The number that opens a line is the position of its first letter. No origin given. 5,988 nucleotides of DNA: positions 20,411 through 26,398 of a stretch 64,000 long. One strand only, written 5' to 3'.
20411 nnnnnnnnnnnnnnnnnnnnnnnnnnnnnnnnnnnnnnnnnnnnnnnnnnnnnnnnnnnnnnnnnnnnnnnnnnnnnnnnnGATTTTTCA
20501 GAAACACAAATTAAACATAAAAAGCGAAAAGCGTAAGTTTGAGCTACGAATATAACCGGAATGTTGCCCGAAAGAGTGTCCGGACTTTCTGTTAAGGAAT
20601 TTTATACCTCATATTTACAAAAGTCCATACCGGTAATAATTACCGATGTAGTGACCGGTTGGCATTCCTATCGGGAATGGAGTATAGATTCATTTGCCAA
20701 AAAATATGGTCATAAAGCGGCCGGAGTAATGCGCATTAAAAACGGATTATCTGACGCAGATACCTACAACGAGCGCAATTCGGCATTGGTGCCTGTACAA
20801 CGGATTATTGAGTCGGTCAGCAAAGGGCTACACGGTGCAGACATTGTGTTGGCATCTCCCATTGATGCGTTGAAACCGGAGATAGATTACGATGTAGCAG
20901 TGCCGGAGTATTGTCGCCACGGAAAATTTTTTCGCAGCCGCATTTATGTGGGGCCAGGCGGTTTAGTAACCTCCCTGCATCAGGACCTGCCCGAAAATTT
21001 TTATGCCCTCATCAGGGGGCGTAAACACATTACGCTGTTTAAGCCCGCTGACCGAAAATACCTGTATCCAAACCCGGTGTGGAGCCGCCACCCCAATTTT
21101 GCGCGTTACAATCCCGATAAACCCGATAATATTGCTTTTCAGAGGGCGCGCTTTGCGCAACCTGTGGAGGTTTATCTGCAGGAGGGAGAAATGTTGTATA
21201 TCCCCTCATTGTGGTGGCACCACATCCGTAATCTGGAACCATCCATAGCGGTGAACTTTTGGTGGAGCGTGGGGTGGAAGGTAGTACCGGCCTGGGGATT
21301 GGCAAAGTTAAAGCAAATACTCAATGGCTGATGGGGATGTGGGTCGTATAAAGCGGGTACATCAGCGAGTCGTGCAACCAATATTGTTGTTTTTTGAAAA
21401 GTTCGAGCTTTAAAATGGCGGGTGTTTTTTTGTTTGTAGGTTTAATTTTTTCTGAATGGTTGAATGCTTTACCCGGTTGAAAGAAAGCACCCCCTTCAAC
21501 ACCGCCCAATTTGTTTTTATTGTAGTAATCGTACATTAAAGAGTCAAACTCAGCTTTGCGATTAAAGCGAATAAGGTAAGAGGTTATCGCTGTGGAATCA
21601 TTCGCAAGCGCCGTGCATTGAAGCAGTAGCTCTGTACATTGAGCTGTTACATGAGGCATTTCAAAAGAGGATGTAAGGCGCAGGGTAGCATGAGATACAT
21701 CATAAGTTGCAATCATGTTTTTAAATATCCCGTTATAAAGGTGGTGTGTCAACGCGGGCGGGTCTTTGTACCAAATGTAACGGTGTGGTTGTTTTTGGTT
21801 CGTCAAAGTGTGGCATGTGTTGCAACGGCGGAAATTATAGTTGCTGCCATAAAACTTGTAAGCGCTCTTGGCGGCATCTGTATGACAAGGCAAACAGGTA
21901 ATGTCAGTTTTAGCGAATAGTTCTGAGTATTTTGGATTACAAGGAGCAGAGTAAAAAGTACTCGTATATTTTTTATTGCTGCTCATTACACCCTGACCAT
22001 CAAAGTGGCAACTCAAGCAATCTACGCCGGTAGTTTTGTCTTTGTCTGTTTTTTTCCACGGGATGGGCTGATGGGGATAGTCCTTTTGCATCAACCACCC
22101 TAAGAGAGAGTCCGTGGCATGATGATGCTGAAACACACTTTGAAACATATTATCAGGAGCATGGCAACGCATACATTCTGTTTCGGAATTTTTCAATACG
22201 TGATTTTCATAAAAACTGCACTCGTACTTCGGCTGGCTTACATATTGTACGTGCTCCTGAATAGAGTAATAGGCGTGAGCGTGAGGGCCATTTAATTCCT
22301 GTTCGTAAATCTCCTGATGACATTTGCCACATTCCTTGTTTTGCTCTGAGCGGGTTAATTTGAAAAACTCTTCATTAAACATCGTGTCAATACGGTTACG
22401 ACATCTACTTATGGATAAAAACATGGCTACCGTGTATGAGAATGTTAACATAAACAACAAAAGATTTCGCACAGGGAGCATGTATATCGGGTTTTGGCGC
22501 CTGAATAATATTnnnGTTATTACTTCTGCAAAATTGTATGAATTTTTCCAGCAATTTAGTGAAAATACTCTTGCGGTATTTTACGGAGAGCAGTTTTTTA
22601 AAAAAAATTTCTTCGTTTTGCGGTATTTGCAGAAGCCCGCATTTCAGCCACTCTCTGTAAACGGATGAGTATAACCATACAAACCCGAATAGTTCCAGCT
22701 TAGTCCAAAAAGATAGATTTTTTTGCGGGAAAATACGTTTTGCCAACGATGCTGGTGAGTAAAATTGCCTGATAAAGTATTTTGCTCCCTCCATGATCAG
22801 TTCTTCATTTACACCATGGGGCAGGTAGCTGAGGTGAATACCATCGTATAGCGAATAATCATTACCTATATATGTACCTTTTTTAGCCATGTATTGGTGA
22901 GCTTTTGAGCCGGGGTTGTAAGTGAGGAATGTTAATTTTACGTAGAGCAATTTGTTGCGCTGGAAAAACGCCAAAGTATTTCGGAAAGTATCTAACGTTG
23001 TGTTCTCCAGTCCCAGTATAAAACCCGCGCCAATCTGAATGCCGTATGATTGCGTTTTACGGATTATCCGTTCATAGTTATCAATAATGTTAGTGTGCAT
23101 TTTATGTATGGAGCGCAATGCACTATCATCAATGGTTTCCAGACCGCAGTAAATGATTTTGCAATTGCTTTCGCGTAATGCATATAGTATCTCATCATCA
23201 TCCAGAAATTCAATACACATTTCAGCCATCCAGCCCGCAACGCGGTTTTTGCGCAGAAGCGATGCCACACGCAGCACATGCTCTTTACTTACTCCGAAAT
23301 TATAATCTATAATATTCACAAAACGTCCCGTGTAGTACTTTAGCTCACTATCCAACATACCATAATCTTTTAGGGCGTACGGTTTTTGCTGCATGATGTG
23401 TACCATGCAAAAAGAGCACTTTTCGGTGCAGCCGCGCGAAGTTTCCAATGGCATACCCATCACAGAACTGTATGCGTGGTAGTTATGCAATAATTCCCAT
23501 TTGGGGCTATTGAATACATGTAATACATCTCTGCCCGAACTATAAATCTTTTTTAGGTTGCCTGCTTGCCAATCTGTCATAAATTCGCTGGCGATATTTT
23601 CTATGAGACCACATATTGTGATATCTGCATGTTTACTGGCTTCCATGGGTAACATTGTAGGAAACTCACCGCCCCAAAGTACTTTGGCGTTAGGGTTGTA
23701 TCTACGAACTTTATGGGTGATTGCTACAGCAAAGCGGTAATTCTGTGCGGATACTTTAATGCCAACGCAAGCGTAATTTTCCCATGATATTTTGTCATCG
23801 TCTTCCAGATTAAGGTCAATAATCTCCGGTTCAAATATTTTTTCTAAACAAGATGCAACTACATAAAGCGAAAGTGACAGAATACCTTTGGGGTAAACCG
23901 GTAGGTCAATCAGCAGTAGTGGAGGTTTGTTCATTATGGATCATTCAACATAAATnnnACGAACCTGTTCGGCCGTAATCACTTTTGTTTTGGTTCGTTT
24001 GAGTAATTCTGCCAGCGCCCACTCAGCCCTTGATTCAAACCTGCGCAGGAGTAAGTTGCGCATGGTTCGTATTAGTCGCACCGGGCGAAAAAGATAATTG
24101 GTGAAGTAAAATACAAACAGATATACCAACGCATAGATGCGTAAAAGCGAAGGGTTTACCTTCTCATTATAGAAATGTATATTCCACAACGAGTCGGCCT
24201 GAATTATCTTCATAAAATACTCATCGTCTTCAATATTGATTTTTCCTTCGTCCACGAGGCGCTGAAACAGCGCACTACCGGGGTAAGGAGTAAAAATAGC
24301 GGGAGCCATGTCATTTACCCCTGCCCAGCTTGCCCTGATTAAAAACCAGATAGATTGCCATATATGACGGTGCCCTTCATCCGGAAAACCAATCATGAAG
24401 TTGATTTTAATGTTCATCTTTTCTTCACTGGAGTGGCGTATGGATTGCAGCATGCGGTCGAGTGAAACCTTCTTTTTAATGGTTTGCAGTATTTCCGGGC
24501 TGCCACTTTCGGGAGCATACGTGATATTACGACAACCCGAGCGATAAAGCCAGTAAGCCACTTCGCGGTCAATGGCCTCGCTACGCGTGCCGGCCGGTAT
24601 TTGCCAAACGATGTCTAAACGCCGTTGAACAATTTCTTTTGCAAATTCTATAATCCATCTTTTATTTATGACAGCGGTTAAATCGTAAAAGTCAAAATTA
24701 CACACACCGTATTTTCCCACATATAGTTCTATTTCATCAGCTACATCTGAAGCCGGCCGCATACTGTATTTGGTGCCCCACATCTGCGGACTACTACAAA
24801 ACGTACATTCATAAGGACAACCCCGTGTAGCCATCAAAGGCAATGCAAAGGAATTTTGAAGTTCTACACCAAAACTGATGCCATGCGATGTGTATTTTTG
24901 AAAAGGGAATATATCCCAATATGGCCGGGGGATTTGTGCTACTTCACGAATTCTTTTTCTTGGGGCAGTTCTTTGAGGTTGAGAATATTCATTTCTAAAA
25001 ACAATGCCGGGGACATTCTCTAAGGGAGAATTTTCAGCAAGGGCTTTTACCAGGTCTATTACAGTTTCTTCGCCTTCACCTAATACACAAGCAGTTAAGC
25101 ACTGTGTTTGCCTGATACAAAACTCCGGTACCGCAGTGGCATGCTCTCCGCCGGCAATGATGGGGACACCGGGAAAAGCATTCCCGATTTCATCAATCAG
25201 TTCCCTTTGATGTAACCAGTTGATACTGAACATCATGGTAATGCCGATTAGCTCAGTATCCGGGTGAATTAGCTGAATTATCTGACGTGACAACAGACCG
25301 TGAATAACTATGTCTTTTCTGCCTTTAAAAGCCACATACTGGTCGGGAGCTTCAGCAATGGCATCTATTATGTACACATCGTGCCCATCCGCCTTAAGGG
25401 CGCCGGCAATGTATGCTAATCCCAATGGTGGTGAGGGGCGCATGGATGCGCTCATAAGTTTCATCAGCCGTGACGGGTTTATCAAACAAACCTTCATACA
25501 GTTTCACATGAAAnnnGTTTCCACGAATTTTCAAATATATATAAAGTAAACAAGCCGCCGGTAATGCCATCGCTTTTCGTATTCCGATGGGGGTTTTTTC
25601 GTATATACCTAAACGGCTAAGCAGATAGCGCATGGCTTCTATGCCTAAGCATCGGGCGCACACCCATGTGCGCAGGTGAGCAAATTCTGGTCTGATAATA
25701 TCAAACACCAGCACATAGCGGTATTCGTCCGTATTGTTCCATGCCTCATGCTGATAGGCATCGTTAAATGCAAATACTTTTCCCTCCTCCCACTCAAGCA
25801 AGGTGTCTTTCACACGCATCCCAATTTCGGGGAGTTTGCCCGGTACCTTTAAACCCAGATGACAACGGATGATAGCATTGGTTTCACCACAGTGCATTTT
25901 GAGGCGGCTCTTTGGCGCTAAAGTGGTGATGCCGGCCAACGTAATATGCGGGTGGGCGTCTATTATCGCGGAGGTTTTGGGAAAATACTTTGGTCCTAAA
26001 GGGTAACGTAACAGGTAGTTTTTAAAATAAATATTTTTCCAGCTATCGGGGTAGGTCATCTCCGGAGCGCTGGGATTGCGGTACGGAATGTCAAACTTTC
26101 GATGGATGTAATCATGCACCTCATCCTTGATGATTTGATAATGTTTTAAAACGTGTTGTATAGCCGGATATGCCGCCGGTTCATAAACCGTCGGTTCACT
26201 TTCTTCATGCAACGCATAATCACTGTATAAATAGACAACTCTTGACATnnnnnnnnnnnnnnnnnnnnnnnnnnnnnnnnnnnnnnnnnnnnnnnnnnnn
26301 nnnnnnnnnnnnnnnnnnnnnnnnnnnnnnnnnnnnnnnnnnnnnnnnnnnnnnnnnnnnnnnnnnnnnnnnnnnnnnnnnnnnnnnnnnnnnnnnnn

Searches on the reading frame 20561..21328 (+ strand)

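Call 11: search_protein_families(library=pfam, proteins=[window:20561-21328:+], max_evalue=0.01)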
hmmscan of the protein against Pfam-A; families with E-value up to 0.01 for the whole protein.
window:20561-21328:+ (256 aa): 3 families
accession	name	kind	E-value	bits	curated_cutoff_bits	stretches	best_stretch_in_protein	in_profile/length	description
PF13621.12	Cupin_8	-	1.2e-44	153.6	27.4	1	13-236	3-247/252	Cupin-like domain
PF08007.18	JmjC_2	-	1.7e-05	24.8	22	1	140-231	41-115/127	JmjC domain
PF02373.28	JmjC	-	0.0071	17.2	24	0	177-233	57-112/114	JmjC domain, hydroxylase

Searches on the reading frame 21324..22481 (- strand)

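Call 11: search_protein_families(library=pfam, proteins=[window:21324-22481:-], max_evalue=0.01)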
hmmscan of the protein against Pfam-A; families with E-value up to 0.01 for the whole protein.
window:21324-22481:- (386 aa): 5 families
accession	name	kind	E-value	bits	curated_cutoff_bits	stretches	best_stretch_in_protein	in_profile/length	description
PF13435.11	Cytochrome_C554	-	0.0001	23.6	20.8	1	50-120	1-68/84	Cytochrome c554 and c-prime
PF14522.11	Cytochrome_C7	-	0.00036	20.8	24.8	0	150-225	11-67/67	Cytochrome c7 and related cytochrome c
PF22678.1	Cytochrom_c_NrfB-like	-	0.0005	20.9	27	0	51-120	1-53/89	Cytochrome c-type protein NrfB-like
PF09699.15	Paired_CXXCH_1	-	0.00071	19.7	20.6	0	41-57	22-38/41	Doubled CXXCH motif (Paired_CXXCH_1)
PF03264.19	Cytochrom_NNT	-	0.0046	17.1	24.1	1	100-205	65-169/174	NapC/NirT cytochrome c family, N-terminal region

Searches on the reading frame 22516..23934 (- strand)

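Call 4: search_protein_families(library=pfam, proteins=[window:22516-23934:-], max_evalue=0.01)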
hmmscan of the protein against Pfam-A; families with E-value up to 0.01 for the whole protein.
window:22516-23934:- (473 aa): 2 families
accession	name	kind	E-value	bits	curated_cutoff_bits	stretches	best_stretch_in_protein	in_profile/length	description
PF04055.27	Radical_SAM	-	1.3e-12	48.6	29.5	1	164-323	2-165/166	Radical SAM superfamily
PF02310.24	B12-binding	-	4.4e-07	30.2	32.1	1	21-114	15-116/121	B12 binding domain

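Call 21: search_protein_families(library=ncbifam, proteins=[window:22516-23934:-], max_evalue=0.01)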
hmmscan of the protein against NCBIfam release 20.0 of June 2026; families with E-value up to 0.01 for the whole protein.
window:22516-23934:- (473 aa): 18 families
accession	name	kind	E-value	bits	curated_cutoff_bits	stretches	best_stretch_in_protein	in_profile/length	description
TIGR03471.1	HpnJ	equivalog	2.5e-19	69.5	577.6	1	162-397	199-438/472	hopanoid biosynthesis associated radical SAM protein HpnJ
NF050148.1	rSAM_ApyD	equivalog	4e-15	55.2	750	1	161-399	200-438/645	RiPP biosynthesis radical SAM protein ApyD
NF040546.1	rSAM_CUAEP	equivalog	1.5e-14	53.6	500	1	13-330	6-344/468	CUAEP/CCAEP-tail radical SAM (seleno)protein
TIGR04479.1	bcpD_PhpK_rSAM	subfamily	6.6e-14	51.2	600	1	161-328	242-410/504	PhpK family radical SAM P-methyltransferase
TIGR04013.1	B12_SAM_MJ_1487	hypoth_equivalog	8.8e-12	44.5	251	1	71-325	58-331/382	TIGR04013 family B12-binding domain/radical SAM domain-containing protein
NF040542.1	rSAM_RCCLKC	equivalog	4.2e-11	42.7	450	1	157-329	178-352/423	arsinothricin biosynthesis radical SAM protein ArsL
TIGR04072.2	rSAM_ladder_B12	equivalog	4.9e-11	41.9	360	1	69-382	86-402/443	lipid biosynthesis B12-binding/radical SAM protein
TIGR02026.1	BchE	equivalog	2.6e-10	39.8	481.35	1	143-407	174-443/497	magnesium-protoporphyrin IX monomethyl ester anaerobic oxidative cyclase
TIGR04367.1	HpnR_B12_rSAM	equivalog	2.7e-08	32.8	650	1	163-367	189-389/490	hopanoid C-3 methylase HpnR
TIGR04014.1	B12_SAM_MJ_0865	equivalog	7.5e-08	31.6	360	1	237-329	249-338/434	methyl-coenzyme M reductase glutamine C-methyltransferase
TIGR03975.1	rSAM_ocin_1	subfamily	1.6e-05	23.6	281.85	0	157-301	259-404/606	RiPP maturation radical SAM C-methyltransferase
NF033712.0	B12_rSAM_KedN5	subfamily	5.3e-05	21.6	700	1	163-317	198-360/624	KedN5 family methylcobalamin-dependent radical SAM C-methyltransferase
TIGR01578.1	MiaB-like-B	hypoth_equivalog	0.00023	20.1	314.7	0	161-181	135-155/421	tRNA (N(6)-L-threonylcarbamoyladenosine(37)-C(2))-methylthiotransferase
TIGR00089.1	TIGR00089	subfamily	0.00063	18.6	251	0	160-182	140-162/429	MiaB/RimO family radical SAM methylthiotransferase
TIGR04295.1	B12_rSAM_oligo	hypoth_equivalog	0.00078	18.2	400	1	150-278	190-314/422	TIGR04295 family B12-binding domain-containing radical SAM protein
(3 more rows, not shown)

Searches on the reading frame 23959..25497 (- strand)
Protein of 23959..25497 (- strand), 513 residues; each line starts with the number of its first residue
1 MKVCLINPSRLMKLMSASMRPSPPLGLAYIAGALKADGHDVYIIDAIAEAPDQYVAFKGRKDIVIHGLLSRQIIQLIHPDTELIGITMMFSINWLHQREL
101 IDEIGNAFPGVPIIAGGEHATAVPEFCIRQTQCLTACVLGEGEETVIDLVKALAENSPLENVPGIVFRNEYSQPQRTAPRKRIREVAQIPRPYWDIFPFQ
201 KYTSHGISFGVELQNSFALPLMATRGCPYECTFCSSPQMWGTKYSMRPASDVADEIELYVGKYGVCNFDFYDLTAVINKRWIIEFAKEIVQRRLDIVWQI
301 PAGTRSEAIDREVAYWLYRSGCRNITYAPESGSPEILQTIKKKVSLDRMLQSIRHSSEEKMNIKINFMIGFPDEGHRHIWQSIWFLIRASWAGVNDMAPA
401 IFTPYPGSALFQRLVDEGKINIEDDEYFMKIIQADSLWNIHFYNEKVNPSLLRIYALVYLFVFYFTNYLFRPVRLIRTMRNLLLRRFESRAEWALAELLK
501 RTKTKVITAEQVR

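Call 4: search_protein_families(library=pfam, proteins=[window:23959-25497:-], max_evalue=0.01)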
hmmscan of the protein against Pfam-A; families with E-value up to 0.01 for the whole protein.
window:23959-25497:- (513 aa): 2 families
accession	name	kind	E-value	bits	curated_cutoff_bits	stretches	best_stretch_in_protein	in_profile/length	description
PF02310.24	B12-binding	-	1.1e-16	61.2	32.1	1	23-149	13-120/121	B12 binding domain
PF04055.27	Radical_SAM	-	8.3e-13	49.3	29.5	1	224-383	4-163/166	Radical SAM superfamily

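Call 21: search_protein_families(library=ncbifam, proteins=[window:23959-25497:-], max_evalue=0.01)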
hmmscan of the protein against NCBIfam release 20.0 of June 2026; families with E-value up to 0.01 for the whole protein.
window:23959-25497:- (513 aa): 24 families
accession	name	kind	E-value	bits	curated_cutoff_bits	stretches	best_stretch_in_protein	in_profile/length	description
TIGR02026.1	BchE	equivalog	3e-44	151.7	481.35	1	21-477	19-445/497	magnesium-protoporphyrin IX monomethyl ester anaerobic oxidative cyclase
NF038361.1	rSAM_Sden_1168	equivalog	4.5e-43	147.6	575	1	15-426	76-485/560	Sden_1168 family B12-binding radical SAM P-methyltransferase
NF050148.1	rSAM_ApyD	equivalog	1.1e-36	126.5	750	1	22-417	23-396/645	RiPP biosynthesis radical SAM protein ApyD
TIGR03471.1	HpnJ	equivalog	9.6e-33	113.8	577.6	1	99-484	86-448/472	hopanoid biosynthesis associated radical SAM protein HpnJ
TIGR04385.1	B12_rSAM_cofa1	equivalog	3.5e-30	105.6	450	1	24-385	20-360/438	B12 lower ligand biosynthesis radical SAM protein BzaD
TIGR04072.2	rSAM_ladder_B12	equivalog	6.4e-28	97.6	360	1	23-421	17-379/443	lipid biosynthesis B12-binding/radical SAM protein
TIGR04013.1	B12_SAM_MJ_1487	hypoth_equivalog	2.6e-25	89.1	251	2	86-257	45-190/382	TIGR04013 family B12-binding domain/radical SAM domain-containing protein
TIGR04367.1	HpnR_B12_rSAM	equivalog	2.7e-25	88.8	650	1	1-412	1-371/490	hopanoid C-3 methylase HpnR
NF033070.1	rSAM_AprD4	equivalog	3.1e-23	82.4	500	1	147-427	135-403/456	AprD4 family radical SAM diol-dehydratase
TIGR04479.1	bcpD_PhpK_rSAM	subfamily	1.3e-22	79.8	600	1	77-388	106-408/504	PhpK family radical SAM P-methyltransferase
TIGR03975.1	rSAM_ocin_1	subfamily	1.2e-19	70.2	281.85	1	64-376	112-417/606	RiPP maturation radical SAM C-methyltransferase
TIGR04295.1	B12_rSAM_oligo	hypoth_equivalog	1.4e-19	70.1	400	1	113-414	104-384/422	TIGR04295 family B12-binding domain-containing radical SAM protein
TIGR04428.1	B12_rSAM_trp_MT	equivalog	2.8e-18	65.6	500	1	96-375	82-384/558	tryptophan 2-C-methyltransferase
TIGR04014.1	B12_SAM_MJ_0865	equivalog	1.4e-16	60.3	360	1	81-412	39-356/434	methyl-coenzyme M reductase glutamine C-methyltransferase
NF040542.1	rSAM_RCCLKC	equivalog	1.9e-16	60.3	450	1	97-369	65-330/423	arsinothricin biosynthesis radical SAM protein ArsL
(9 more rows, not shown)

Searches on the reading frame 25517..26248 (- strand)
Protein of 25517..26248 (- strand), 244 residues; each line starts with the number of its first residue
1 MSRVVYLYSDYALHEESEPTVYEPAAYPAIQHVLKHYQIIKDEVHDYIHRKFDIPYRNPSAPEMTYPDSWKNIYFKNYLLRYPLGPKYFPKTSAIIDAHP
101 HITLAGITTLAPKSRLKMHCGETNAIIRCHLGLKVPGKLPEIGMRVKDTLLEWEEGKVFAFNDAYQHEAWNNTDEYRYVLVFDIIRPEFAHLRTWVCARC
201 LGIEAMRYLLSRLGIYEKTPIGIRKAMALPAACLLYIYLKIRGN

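Call 4: search_protein_families(library=pfam, proteins=[window:25517-26248:-], max_evalue=0.01)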
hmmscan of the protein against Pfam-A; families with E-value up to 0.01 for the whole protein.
window:25517-26248:- (244 aa): 1 family
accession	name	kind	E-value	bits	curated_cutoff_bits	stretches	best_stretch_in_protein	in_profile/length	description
PF05118.21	Asp_Arg_Hydrox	-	3e-37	128.3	22.6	1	35-187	2-157/157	Aspartyl/Asparaginyl beta-hydroxylase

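Call 21: search_protein_families(library=ncbifam, proteins=[window:25517-26248:-], max_evalue=0.01)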
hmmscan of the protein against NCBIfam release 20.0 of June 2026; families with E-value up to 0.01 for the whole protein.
window:25517-26248:- (244 aa): 2 families
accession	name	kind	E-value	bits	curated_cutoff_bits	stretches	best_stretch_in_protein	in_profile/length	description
NF052565.1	OrnLipAcylHsRhiz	equivalog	7.3e-33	113.8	450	1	17-187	40-213/259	ornithine lipid ester-linked acyl 2-hydroxylase OlsC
NF033391.2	lipid_A_LpxO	equivalog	1.1e-18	67.3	500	1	22-188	55-222/297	lipid A hydroxylase LpxO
